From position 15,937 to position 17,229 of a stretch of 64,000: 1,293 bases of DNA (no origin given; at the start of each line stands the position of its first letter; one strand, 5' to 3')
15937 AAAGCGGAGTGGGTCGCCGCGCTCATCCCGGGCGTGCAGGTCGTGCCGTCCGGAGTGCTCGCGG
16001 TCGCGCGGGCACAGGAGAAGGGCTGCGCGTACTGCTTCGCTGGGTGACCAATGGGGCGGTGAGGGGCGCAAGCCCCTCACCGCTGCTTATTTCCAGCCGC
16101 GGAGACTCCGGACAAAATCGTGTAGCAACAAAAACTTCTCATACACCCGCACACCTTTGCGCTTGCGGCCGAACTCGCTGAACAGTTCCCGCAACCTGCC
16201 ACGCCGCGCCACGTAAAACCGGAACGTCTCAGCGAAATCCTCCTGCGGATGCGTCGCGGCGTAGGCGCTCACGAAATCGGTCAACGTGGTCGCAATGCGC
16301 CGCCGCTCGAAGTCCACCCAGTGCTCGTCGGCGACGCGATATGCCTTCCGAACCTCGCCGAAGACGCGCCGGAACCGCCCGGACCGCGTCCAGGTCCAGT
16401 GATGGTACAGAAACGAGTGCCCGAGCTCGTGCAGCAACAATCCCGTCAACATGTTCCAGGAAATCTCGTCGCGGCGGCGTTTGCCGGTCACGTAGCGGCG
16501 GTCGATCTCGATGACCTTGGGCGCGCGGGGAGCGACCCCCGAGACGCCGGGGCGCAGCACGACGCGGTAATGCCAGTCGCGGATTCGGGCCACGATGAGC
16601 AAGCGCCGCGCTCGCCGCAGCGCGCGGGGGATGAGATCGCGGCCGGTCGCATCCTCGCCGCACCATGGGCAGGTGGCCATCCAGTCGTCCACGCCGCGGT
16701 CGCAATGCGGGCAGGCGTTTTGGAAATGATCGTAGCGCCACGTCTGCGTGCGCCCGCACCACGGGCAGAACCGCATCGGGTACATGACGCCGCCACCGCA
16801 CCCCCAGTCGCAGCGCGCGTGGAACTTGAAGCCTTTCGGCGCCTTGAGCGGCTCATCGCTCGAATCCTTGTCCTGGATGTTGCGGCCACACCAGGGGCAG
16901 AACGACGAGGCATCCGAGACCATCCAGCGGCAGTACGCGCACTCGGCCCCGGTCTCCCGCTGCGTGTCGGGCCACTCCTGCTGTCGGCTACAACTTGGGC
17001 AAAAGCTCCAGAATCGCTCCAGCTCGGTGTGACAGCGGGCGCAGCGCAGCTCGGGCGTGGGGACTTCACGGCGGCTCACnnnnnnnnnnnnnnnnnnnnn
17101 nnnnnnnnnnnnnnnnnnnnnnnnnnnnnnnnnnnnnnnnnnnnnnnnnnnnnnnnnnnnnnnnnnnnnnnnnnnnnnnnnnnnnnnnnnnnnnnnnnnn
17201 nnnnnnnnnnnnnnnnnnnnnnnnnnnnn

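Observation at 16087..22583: Six-gene translationally coupled operon; candidate undescribed polyamine-derived metabolite or modification pathway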

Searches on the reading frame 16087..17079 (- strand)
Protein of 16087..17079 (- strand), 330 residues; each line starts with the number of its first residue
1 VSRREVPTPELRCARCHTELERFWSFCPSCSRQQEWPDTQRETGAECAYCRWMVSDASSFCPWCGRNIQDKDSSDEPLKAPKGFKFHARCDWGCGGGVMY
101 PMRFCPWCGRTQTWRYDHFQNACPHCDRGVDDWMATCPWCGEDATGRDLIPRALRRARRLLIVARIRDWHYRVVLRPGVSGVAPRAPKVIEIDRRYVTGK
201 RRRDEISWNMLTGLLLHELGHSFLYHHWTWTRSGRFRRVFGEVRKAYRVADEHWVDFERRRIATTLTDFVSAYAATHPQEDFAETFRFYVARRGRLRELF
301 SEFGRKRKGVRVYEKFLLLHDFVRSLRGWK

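Call 3: search_protein_families(library=pfam, proteins=[window:16087-17079:-], max_evalue=0.01)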
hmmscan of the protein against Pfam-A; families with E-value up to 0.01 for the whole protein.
window:16087-17079:- (330 aa): 8 families
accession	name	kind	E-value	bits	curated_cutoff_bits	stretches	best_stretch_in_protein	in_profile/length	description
PF15887.11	Peptidase_Mx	-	1.3e-13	51.4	27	1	207-291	82-165/236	Putative zinc-binding metallo-peptidase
PF12773.13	DZR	-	1.9e-11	44.4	27.3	3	13-65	1-45/45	Double zinc ribbon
PF24460.1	DUF7575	-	4.8e-08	32.7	28.5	2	121-143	4-26/28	Domain of unknown function (DUF7575)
PF17032.10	Zn_ribbon_15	-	1.7e-06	29.2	28.9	0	42-65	50-73/73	zinc-ribbon family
PF13240.11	Zn_Ribbon_1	-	2e-05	24.7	25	0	13-30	2-19/23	zinc-ribbon domain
PF18912.6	DZR_2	-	0.00048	20.3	27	0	98-144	4-46/56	Double zinc ribbon domain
PF15890.11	Peptidase_Mx1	-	0.0033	17.3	25.6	1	239-292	145-195/240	Putative zinc-binding metallo-peptidase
PF13248.11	Zn_ribbon_3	-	0.0058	16.5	27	0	122-143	4-25/26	zinc-ribbon domain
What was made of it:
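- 16087..17079 (-): ZNR: four N-terminal zinc ribbons plus a C-terminal HExxH...EDFAE zinc-metallopeptidase domain (Peptidase_Mx), 330 aa. Predicted cytosolic (inference). Peptidase_Mx scores 51 bits against a cut-off of 27, and DZR scores 44 bits (call 3).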

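Call 4: search_protein_families(library=ncbifam, proteins=[window:16087-17079:-], max_evalue=0.01)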
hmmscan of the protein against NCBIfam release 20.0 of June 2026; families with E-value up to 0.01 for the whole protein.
window:16087-17079:- (330 aa): 1 family
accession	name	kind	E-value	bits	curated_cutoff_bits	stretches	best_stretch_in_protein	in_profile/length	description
TIGR04549.1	LP_HExxH_w_tonB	subfamily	4.7e-05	22.8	75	1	212-293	134-209/261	substrate import-associated zinc metallohydrolase lipoprotein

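Call 10: find_homologous_proteins(query=window:16087-17079:-)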
Query window:16087-17079:- (330 aa): 386 proteins with E <= 0.001 among 4805 candidates; the best 120 are listed.
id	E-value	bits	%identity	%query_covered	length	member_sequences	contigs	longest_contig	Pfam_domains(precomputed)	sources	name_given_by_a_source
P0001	2.8e-224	762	94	100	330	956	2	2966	PF15887.12,PF12773.14,PF17032.11,PF07191.18,PF24460.2,PF13248.12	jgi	jgi:hypothetical protein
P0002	1.5e-216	736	91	100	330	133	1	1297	PF15887.12,PF12773.14,PF17032.11,PF07191.18,PF24460.2,PF13248.12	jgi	-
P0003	4.9e-215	731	90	100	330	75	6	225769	PF15887.12,PF12773.14,PF17032.11,PF07191.18,PF24460.2,PF13248.12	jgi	jgi:RNA polymerase subunit RPABC4/transcription elongation factor Spt4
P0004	2.6e-210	716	88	100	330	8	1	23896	PF15887.12,PF12773.14,PF17032.11,PF24460.2,PF13248.12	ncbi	ncbi:MAG: putative zinc-binding metallopeptidase [Gemmatimonadales bacterium]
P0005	3.9e-190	649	81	99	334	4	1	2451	PF18912.7,PF15887.12,PF12773.14,PF17032.11,PF07191.18,PF24460.2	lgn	-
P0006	9.4e-190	648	80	99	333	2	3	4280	PF15887.12,PF12773.14,PF17032.11,PF24460.2,PF13248.12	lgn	-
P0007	1.8e-186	637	79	98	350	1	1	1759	PF15887.12,PF12773.14,PF17032.11,PF07191.18,PF24460.2,PF13248.12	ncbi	-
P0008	1.3e-183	628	80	99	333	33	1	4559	PF15887.12,PF12773.14,PF17032.11,PF24460.2,PF13248.12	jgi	jgi:DNA-directed RNA polymerase subunit RPC12/RpoP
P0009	6.5e-183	625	78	100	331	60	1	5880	PF15887.12,PF12773.14,PF17032.11,PF24460.2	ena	-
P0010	3.4e-182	623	77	99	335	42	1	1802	PF18912.7,PF15887.12,PF12773.14,PF17032.11,PF24460.2,PF13248.12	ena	-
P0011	3.5e-182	623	79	99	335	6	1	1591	PF15887.12,PF12773.14,PF17032.11,PF24460.2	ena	-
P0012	5.0e-182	623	77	99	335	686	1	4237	PF18912.7,PF15887.12,PF12773.14,PF17032.11,PF24460.2,PF13248.12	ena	-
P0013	5.8e-182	622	77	100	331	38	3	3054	PF15887.12,PF12773.14,PF17032.11,PF24460.2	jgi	jgi:predicted amidophosphoribosyltransferase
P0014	7.4e-182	622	77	99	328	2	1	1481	PF15887.12,PF12773.14,PF17032.11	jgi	jgi:RNA polymerase subunit RPABC4/transcription elongation factor Spt4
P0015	9.8e-182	622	77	100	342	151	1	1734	PF15887.12,PF12773.14,PF17032.11,PF24460.2,PF13248.12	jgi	jgi:RNA polymerase subunit RPABC4/transcription elongation factor Spt4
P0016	1.1e-181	621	82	100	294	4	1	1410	PF13240.12,PF15887.12,PF12773.14,PF17032.11,PF07191.18,PF24460.2,PF13248.12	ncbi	-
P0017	3.7e-181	620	77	100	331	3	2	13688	PF15887.12,PF12773.14,PF17032.11,PF24460.2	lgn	-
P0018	7.2e-181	619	76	99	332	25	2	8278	PF18912.7,PF15887.12,PF12773.14,PF17032.11,PF24460.2,PF13248.12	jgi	jgi:hypothetical protein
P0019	1.7e-179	614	78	99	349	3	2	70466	PF15887.12,PF12773.14,PF17032.11,PF24460.2,PF13248.12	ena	-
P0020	5.3e-179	613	76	100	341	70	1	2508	PF15887.12,PF12773.14,PF17032.11,PF24460.2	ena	-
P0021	8.0e-179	612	75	100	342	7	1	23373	PF15887.12,PF12773.14,PF17032.11,PF24460.2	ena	-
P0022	1.2e-178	611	77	100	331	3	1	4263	PF15887.12,PF12773.14,PF17032.11,PF24460.2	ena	-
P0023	1.6e-178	611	77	100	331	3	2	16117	PF15887.12,PF12773.14,PF17032.11,PF24460.2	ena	-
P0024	2.3e-178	611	77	99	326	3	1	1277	PF15887.12,PF12773.14,PF17032.11,PF24460.2,PF13248.12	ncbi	ncbi:MAG: putative zinc-binding metallopeptidase, partial [Gemmatimonadales bacterium]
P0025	5.2e-178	609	75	99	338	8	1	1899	PF18912.7,PF15887.12,PF12773.14,PF17032.11,PF24460.2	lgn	-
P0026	5.6e-178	609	76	100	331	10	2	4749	PF15887.12,PF12773.14,PF17032.11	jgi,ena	-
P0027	7.9e-178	609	76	99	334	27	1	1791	PF18912.7,PF15887.12,PF12773.14,PF17032.11,PF07191.18,PF24460.2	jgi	jgi:hypothetical protein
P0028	1.1e-177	608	75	100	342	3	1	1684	PF15887.12,PF12773.14,PF17032.11,PF24460.2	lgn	-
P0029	1.6e-176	604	76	99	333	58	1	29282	PF18912.7,PF15887.12,PF12773.14,PF17032.11,PF24460.2,PF13248.12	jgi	jgi:predicted RNA-binding Zn-ribbon protein involved in translation (DUF1610 family)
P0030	3.1e-176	604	75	99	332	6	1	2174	PF18912.7,PF15887.12,PF12773.14,PF17032.11,PF07191.18,PF24460.2,PF13248.12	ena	-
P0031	7.3e-176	602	74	99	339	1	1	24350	PF15887.12,PF12773.14,PF17032.11,PF24460.2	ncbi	-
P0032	9.3e-176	602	76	99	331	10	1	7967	PF15887.12,PF12773.14,PF17032.11,PF24460.2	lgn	-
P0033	1.1e-175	602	76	99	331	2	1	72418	PF15887.12,PF12773.14,PF17032.11,PF24460.2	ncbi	-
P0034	1.2e-175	602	76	99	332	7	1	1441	PF18912.7,PF13240.12,PF15887.12,PF12773.14,PF17032.11,PF24460.2,PF13248.12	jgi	jgi:RNA polymerase subunit RPABC4/transcription elongation factor Spt4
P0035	3.8e-175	600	74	99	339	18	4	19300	PF18912.7,PF15887.12,PF12773.14,PF17032.11,PF24460.2,PF13248.12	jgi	-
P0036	5.9e-175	599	75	97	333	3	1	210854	PF15887.12,PF12773.14,PF17032.11,PF24460.2,PF13248.12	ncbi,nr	ncbi:MAG TPA: putative zinc-binding metallopeptidase [Gemmatimonadales bacterium]|nr:putative zinc-b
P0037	1.3e-174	598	74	98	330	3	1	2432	PF18912.7,PF15887.12,PF12773.14,PF17032.11,PF24460.2,PF13248.12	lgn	-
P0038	1.8e-174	598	76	96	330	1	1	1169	PF18912.7,PF13240.12,PF15887.12,PF12773.14,PF17032.11,PF24460.2,PF13248.12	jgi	-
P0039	7.2e-174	596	75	99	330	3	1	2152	PF15887.12,PF12773.14,PF17032.11,PF24460.2,PF13248.12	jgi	jgi:hypothetical protein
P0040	5.0e-165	567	72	99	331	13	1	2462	PF18912.7,PF15887.12,PF12773.14,PF17032.11,PF24460.2,PF13248.12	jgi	jgi:hypothetical protein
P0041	8.7e-163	559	71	98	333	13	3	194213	PF15887.12,PF12773.14,PF17032.11,PF24460.2,PF13248.12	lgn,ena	-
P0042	1.2e-162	559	72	98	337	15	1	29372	PF15887.12,PF12773.14,PF17032.11,PF24460.2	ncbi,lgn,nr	ncbi:MAG TPA: putative zinc-binding metallopeptidase [Gemmatimonadales bacterium]|nr:putative zinc-b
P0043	4.3e-159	547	70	97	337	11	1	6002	PF15887.12,PF12773.14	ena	-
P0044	1.2e-158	546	69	99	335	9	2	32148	PF13240.12,PF15887.12,PF12773.14,PF24460.2,PF13248.12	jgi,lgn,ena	-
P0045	4.0e-158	544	69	99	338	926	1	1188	PF15887.12,PF12773.14,PF24460.2,PF13248.12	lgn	-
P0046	1.4e-157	542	69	97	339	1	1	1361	PF15887.12,PF12773.14,PF24460.2,PF13248.12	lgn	-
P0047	1.7e-157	542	69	99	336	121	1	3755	PF15887.12,PF12773.14,PF17032.11,PF13248.12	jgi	-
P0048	6.4e-157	540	67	99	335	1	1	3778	PF13240.12,PF15887.12,PF12773.14,PF17032.11,PF24460.2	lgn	-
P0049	1.0e-156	539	68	99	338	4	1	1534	PF15887.12,PF12773.14,PF24460.2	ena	-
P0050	6.3e-156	537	70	97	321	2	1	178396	PF15887.12,PF12773.14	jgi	-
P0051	9.0e-156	536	68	99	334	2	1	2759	PF18912.7,PF15887.12,PF12773.14,PF17032.11,PF24460.2,PF13248.12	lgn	-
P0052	1.2e-155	536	69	95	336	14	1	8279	PF15887.12,PF12773.14,PF24460.2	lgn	-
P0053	1.3e-155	536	70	97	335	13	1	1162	PF15887.12,PF12773.14,PF17032.11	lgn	-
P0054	2.5e-155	535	70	99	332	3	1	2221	PF15887.12,PF12773.14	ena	-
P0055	4.0e-155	534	68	99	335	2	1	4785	PF15887.12,PF12773.14,PF24460.2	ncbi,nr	ncbi:MAG TPA: putative zinc-binding metallopeptidase [Gemmatimonadales bacterium]|nr:putative zinc-b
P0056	5.1e-155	534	67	99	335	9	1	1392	PF15887.12,PF15890.12,PF12773.14,PF17032.11,PF24460.2,PF13248.12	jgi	jgi:predicted RNA-binding Zn-ribbon protein involved in translation (DUF1610 family)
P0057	5.9e-155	534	80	83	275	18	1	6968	PF15887.12,PF12773.14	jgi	-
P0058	6.7e-155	533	68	99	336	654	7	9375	PF15887.12,PF12773.14,PF24460.2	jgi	jgi:hypothetical protein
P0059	2.1e-154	532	68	98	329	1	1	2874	PF15887.12,PF12773.14,PF17032.11,PF24460.2,PF13248.12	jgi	jgi:hypothetical protein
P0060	2.5e-154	531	69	98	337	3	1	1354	PF15887.12,PF12773.14,PF17032.11,PF24460.2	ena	-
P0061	3.9e-154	531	69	98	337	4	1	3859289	PF15887.12,PF12773.14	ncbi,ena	-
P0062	6.6e-154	530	70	98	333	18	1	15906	PF15887.12,PF12773.14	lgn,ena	-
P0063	1.0e-153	529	69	98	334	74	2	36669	PF15887.12,PF12773.14,PF24460.2,PF13248.12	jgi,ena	jgi:hypothetical protein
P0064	1.0e-153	529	66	99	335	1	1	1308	PF15887.12,PF12773.14,PF17032.11,PF24460.2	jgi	-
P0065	1.2e-153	529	67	98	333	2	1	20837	PF15887.12,PF12773.14,PF24460.2,PF13248.12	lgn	-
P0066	1.5e-153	529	69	98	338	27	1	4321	PF15887.12,PF12773.14,PF24460.2,PF13248.12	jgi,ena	-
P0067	1.7e-153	529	66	98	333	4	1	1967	PF15887.12,PF12773.14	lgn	-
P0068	3.3e-153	528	68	98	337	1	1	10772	PF15887.12,PF12773.14,PF17032.11,PF24460.2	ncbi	-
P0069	3.4e-153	528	69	98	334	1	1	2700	PF15887.12,PF12773.14,PF24460.2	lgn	-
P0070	4.0e-153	527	68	95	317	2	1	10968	PF15887.12,PF12773.14,PF13248.12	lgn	-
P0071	4.5e-153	527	68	97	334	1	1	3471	PF15887.12,PF12773.14,PF24460.2,PF13248.12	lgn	-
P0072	4.8e-153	527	66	99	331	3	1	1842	PF15887.12,PF12773.14,PF13248.12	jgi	-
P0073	4.8e-153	527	69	99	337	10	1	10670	PF15887.12,PF12773.14,PF24460.2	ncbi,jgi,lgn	jgi:hypothetical protein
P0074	5.3e-153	527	68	99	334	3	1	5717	PF15887.12,PF12773.14,PF24460.2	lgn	-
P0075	5.9e-153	527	68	95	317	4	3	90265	PF15887.12,PF15890.12,PF12773.14,PF24460.2,PF13248.12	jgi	-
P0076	8.6e-153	526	66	99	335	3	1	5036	PF15887.12,PF12773.14,PF24460.2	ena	-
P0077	1.4e-152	526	70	95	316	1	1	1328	PF15887.12,PF12773.14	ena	-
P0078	1.6e-152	525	68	95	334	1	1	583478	PF15887.12,PF12773.14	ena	-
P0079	2.8e-152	525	68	97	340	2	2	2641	PF15887.12,PF12773.14,PF24460.2,PF13248.12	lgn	-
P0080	3.7e-152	524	67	99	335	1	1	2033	PF15887.12,PF12773.14,PF24460.2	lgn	-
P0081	4.3e-152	524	67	96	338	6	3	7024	PF15887.12,PF12773.14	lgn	-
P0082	5.6e-152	524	66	99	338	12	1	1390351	PF15887.12,PF12773.14,PF24460.2,PF13248.12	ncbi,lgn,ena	-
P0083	6.5e-152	524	66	100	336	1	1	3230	PF15887.12,PF12773.14,PF24460.2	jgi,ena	-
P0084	7.3e-152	523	66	98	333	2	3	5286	PF13240.12,PF15887.12,PF12773.14,PF17032.11,PF24460.2,PF13248.12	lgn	-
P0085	1.0e-151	523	66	96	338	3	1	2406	PF15887.12,PF12773.14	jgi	jgi:Putative zinc-binding metallo-peptidase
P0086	1.1e-151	523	68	98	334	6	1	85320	PF15887.12,PF12773.14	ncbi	ncbi:MAG: putative zinc-binding metallopeptidase [Gemmatimonadales bacterium]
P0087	1.8e-151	522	66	100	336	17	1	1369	PF15887.12,PF12773.14,PF24460.2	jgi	jgi:hypothetical protein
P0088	1.9e-151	522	67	97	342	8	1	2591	PF15887.12,PF12773.14,PF17032.11,PF24460.2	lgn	-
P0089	2.7e-151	521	67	99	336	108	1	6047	PF15887.12,PF12773.14,PF17032.11,PF24460.2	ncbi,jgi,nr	ncbi:MAG TPA: putative zinc-binding metallopeptidase [Gemmatimonadales bacterium]|jgi:hypothetical p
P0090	2.7e-151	521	67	96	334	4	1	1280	PF13240.12,PF15887.12,PF12773.14,PF17032.11,PF13248.12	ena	-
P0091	2.8e-151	521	66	100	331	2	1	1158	PF13240.12,PF15887.12,PF12773.14,PF17032.11,PF24460.2,PF13248.12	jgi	jgi:predicted RNA-binding Zn-ribbon protein involved in translation (DUF1610 family)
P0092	2.9e-151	521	67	98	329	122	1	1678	PF15887.12,PF12773.14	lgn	-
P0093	4.0e-151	521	68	95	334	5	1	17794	PF15887.12,PF12773.14,PF24460.2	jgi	jgi:Putative zinc-binding metallo-peptidase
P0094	5.3e-151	520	67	98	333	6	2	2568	PF15887.12,PF12773.14,PF24460.2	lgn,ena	-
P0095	7.5e-151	520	67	98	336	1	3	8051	PF15887.12,PF12773.14,PF24460.2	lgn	-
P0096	1.7e-150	519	66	100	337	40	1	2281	PF15887.12,PF12773.14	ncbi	-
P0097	2.2e-150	518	67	98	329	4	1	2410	PF15887.12,PF12773.14,PF24460.2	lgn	-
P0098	2.3e-150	518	68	97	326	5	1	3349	PF15887.12,PF12773.14,PF24460.2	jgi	jgi:hypothetical protein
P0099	2.9e-150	518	65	100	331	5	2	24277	PF15887.12,PF12773.14,PF17032.11,PF24460.2,PF13248.12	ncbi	ncbi:MAG: putative zinc-binding metallopeptidase [Kofleriaceae bacterium]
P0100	3.6e-150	518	66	99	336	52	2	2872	PF15887.12,PF12773.14,PF24460.2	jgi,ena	jgi:hypothetical protein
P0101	4.4e-150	517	66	100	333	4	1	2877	PF15887.12,PF12773.14,PF24460.2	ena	-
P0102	4.6e-150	517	65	98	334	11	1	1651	PF15887.12,PF12773.14,PF13248.12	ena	-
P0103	6.5e-150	517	67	99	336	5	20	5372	PF15887.12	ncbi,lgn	-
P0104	7.4e-150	517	67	98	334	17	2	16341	PF15887.12,PF12773.14,PF17032.11,PF24460.2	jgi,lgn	jgi:hypothetical protein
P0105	1.1e-149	516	67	98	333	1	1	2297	PF15887.12,PF12773.14,PF24460.2,PF13248.12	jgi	jgi:predicted RNA-binding Zn-ribbon protein involved in translation (DUF1610 family)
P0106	1.3e-149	516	66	99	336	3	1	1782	PF15887.12,PF12773.14,PF24460.2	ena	-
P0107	3.9e-149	514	65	99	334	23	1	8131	PF15887.12,PF12773.14,PF24460.2,PF13248.12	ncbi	-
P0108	5.4e-149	514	67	98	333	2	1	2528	PF15887.12,PF12773.14,PF24460.2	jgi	jgi:predicted RNA-binding Zn-ribbon protein involved in translation (DUF1610 family)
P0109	7.2e-149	513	67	98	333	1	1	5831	PF13240.12,PF15887.12,PF12773.14,PF17032.11,PF24460.2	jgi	jgi:predicted RNA-binding Zn-ribbon protein involved in translation (DUF1610 family)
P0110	8.1e-149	513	66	98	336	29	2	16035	PF15887.12,PF12773.14,PF24460.2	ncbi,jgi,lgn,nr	ncbi:MAG TPA: putative zinc-binding metallopeptidase [Gemmatimonadales bacterium]|jgi:hypothetical p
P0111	1.1e-148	513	64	99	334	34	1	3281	PF15887.12,PF12773.14,PF17032.11,PF24460.2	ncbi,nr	ncbi:MAG: putative zinc-binding metallopeptidase [Gemmatimonadales bacterium]|nr:putative zinc-bindi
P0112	1.4e-148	513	65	100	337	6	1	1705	PF15887.12,PF12773.14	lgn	-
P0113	1.4e-148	512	68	97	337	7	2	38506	PF15887.12,PF12773.14,PF24460.2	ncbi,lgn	-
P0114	2.0e-148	512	67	94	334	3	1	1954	PF15887.12,PF12773.14,PF24460.2,PF13248.12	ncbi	-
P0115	2.1e-148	512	66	98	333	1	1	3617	PF13240.12,PF15887.12,PF12773.14,PF17032.11,PF24460.2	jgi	jgi:hypothetical protein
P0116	3.6e-148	511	67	96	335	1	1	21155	PF15887.12,PF12773.14,PF24460.2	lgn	-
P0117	4.4e-148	511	66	98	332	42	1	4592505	PF15887.12,PF12773.14,PF24460.2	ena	-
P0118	5.4e-148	511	65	99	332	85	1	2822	PF15887.12,PF12773.14,PF24460.2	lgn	-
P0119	1.2e-147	509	64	100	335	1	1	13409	PF15887.12,PF12773.14,PF17032.11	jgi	jgi:hypothetical protein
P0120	1.6e-147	509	64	98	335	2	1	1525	PF15887.12,PF12773.14,PF17032.11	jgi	jgi:hypothetical protein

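Call 11: find_encoding_contigs(protein=P0117, flank=10000, max_places=3)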
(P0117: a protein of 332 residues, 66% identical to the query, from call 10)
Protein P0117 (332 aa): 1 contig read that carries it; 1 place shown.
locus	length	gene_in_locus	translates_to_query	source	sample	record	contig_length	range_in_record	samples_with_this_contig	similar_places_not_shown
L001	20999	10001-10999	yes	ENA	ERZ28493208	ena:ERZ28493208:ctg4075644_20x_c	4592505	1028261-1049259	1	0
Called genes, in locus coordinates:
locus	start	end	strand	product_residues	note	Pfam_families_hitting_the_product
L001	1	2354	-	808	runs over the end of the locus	PF07676:PD40 (faint), PF00326:Peptidase_S9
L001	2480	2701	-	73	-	-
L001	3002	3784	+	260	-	PF03009:GDPD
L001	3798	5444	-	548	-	-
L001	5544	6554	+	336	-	PF13360:PQQ_2 (weak), PF24684:Vgb_lyase, PF08450:SGL (faint), PF21959:DUF6923 (faint)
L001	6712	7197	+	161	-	-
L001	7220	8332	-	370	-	PF00070:Pyr_redox (faint), PF01266:DAO (faint), PF07992:Pyr_redox_2, PF12831:FAD_oxidored (faint), PF13738:Pyr_redox_3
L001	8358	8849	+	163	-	-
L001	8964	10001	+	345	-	PF02655:ATP-grasp_3 (weak), PF07478:Dala_Dala_lig_C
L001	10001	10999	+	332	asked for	PF12773:DZR (faint), PF24460:DUF7575 (faint), PF15887:Peptidase_Mx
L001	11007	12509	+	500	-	PF00501:AMP-binding, PF13193:AMP-binding_C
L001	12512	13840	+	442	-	PF00324:AA_permease, PF13520:AA_permease_2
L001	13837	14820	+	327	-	PF04909:Amidohydro_2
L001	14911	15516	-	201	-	PF03167:UDG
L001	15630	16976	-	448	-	PF01425:Amidase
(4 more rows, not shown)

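Call 12: find_encoding_contigs(protein=P0099, flank=10000, max_places=3)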
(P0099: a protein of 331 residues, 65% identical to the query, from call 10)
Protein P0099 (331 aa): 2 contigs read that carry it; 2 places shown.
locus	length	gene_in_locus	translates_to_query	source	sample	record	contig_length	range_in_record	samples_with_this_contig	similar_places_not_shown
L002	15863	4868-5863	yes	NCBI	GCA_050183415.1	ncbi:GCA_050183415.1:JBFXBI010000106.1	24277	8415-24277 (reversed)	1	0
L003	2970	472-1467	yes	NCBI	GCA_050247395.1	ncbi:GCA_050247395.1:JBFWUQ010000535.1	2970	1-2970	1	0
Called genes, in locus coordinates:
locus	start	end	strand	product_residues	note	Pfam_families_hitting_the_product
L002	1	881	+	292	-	PF00582:Usp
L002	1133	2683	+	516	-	PF04087:DUF389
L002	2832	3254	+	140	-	-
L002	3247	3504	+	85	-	PF19447:DUF5985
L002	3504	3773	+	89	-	PF19447:DUF5985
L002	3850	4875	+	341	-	PF07478:Dala_Dala_lig_C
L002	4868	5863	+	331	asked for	PF13248:Zn_ribbon_3 (faint), PF17032:Zn_ribbon_15 (faint), PF12773:DZR (faint), PF24460:DUF7575 (faint), PF15887:Peptidase_Mx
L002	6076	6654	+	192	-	PF06790:UPF0259 (weak)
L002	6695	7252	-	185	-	PF01872:RibD_C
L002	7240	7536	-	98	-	-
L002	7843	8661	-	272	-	PF02732:ERCC4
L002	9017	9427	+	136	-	-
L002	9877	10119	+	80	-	PF09720:Unstab_antitox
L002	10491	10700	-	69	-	-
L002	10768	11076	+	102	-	-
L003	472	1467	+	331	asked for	PF13248:Zn_ribbon_3 (faint), PF17032:Zn_ribbon_15 (faint), PF12773:DZR (faint), PF24460:DUF7575 (faint), PF15887:Peptidase_Mx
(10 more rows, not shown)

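Call 14: find_encoding_contigs(protein=P0003, flank=10000, max_places=3)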
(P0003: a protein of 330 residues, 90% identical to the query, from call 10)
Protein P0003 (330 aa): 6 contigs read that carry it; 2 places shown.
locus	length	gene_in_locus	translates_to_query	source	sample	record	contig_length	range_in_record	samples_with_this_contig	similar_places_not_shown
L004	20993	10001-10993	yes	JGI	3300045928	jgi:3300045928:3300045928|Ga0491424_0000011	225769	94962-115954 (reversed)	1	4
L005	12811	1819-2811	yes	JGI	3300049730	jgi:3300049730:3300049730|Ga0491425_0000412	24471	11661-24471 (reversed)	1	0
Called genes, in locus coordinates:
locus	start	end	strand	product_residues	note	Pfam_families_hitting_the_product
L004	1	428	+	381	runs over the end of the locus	PF14321:DUF4382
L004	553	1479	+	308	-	PF00753:Lactamase_B (faint), PF13483:Lactamase_B_3, PF12706:Lactamase_B_2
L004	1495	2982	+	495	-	PF01546:Peptidase_M20, PF07687:M20_dimer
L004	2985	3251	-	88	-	-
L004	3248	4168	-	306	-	PF08331:QueG_DUF1730, PF00037:Fer4 (faint), PF13237:Fer4_10 (faint), PF13484:Fer4_16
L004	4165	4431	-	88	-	-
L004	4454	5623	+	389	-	PF00266:Aminotran_5, PF01041:DegT_DnrJ_EryC1 (weak)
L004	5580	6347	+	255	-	PF18306:LDcluster4, PF03641:Lysine_decarbox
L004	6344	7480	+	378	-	PF01916:DS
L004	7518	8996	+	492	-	PF00083:Sugar_tr, PF07690:MFS_1, PF03137:OATP (weak)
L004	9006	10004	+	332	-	PF02655:ATP-grasp_3 (weak), PF07478:Dala_Dala_lig_C, PF13535:ATP-grasp_4 (faint)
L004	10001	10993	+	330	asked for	PF07191:Zn_ribbon_6 (faint), PF13248:Zn_ribbon_3 (faint), PF17032:Zn_ribbon_15 (faint), PF24460:DUF7575 (faint), PF12773:DZR, PF15887:Peptidase_Mx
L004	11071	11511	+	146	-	-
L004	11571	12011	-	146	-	-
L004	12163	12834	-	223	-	-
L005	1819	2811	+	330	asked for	PF07191:Zn_ribbon_6 (faint), PF13248:Zn_ribbon_3 (faint), PF17032:Zn_ribbon_15 (faint), PF24460:DUF7575 (faint), PF12773:DZR, PF15887:Peptidase_Mx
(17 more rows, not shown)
